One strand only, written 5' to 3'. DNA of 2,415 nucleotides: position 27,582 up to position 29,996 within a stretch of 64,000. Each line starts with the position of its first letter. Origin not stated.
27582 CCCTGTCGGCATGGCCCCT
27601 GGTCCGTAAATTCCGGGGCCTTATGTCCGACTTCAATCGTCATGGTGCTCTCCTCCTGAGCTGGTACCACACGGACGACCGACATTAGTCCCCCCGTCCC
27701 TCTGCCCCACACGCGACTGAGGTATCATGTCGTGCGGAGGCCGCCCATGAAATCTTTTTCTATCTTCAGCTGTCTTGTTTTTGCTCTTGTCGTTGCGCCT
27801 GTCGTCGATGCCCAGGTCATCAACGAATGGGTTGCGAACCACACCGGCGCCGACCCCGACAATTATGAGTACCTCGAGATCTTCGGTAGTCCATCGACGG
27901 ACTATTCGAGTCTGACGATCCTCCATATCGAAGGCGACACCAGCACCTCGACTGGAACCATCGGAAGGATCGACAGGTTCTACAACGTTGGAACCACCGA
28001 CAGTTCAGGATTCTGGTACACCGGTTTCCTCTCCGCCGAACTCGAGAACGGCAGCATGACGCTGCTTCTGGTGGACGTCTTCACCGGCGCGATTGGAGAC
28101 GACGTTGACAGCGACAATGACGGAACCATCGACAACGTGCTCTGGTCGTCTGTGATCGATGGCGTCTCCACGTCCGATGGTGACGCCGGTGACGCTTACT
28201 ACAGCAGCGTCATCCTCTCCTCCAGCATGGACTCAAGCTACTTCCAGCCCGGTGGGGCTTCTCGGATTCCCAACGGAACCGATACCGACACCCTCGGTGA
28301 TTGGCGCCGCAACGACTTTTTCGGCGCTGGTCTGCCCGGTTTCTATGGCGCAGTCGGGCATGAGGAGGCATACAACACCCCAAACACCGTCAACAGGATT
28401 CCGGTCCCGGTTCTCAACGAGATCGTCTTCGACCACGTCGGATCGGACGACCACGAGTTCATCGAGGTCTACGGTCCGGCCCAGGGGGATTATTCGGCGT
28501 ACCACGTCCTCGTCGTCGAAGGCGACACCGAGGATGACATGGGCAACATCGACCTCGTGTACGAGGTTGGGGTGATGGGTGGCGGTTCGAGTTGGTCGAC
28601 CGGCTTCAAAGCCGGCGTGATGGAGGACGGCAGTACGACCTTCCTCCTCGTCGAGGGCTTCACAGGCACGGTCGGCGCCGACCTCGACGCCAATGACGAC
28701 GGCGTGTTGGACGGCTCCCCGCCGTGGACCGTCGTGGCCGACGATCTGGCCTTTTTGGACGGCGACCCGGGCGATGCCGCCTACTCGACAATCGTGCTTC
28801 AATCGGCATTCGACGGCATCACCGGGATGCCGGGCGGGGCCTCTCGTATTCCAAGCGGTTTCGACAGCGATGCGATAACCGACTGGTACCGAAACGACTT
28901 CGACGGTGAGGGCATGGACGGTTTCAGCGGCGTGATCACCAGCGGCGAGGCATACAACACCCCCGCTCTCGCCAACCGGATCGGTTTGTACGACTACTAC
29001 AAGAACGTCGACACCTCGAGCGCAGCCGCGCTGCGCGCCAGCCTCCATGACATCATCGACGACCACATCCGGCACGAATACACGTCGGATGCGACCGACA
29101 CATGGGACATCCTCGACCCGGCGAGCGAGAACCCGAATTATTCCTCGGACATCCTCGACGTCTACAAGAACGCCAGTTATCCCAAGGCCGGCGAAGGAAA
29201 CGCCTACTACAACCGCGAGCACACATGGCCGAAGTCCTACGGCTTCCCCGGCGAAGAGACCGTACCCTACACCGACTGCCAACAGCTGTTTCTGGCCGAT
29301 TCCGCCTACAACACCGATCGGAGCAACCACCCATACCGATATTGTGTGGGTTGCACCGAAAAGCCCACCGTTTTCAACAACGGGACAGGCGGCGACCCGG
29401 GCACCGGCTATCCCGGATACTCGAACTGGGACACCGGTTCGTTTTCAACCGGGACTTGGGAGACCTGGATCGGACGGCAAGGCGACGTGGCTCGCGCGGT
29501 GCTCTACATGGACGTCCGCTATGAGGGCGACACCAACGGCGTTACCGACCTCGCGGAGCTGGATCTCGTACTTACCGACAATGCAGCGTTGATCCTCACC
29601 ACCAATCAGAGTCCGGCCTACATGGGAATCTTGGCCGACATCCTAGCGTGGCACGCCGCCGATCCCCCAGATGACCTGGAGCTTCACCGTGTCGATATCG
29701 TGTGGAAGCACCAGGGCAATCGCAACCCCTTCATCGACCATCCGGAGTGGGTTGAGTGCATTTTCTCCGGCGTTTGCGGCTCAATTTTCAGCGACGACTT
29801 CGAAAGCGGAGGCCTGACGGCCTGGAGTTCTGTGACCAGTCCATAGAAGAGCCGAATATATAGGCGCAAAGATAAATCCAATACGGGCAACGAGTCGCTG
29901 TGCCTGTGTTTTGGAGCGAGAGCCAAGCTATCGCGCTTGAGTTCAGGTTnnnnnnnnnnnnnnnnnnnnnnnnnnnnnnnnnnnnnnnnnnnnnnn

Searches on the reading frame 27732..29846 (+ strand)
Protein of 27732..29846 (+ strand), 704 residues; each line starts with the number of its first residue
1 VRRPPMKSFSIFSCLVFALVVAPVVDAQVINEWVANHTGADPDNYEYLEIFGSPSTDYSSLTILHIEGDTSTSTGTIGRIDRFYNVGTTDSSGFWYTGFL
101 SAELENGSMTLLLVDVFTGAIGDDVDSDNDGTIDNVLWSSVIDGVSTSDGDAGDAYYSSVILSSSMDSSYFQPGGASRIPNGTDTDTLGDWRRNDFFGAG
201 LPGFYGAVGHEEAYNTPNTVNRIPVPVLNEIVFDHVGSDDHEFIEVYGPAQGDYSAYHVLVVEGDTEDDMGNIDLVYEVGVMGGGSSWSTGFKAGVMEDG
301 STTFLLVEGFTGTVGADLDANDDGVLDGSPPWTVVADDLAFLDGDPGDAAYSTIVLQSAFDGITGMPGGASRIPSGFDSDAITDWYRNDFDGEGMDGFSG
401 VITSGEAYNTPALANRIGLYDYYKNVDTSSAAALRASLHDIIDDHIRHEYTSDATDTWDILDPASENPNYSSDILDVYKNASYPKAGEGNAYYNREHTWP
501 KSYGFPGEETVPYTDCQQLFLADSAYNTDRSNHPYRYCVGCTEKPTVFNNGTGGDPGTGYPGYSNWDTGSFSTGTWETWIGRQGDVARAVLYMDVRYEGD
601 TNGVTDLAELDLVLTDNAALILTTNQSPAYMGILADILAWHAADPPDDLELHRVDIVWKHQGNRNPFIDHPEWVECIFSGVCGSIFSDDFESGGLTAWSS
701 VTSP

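Call 41: search_protein_families(library=pfam, proteins=[window:27732-29846:+], max_evalue=0.00001)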
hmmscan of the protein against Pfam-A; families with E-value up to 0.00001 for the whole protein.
window:27732-29846:+ (704 aa): 1 family
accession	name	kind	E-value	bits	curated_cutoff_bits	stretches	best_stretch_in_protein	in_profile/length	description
PF04231.19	Endonuclease_1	-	2e-28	100.2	25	1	459-672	42-235/235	Endonuclease I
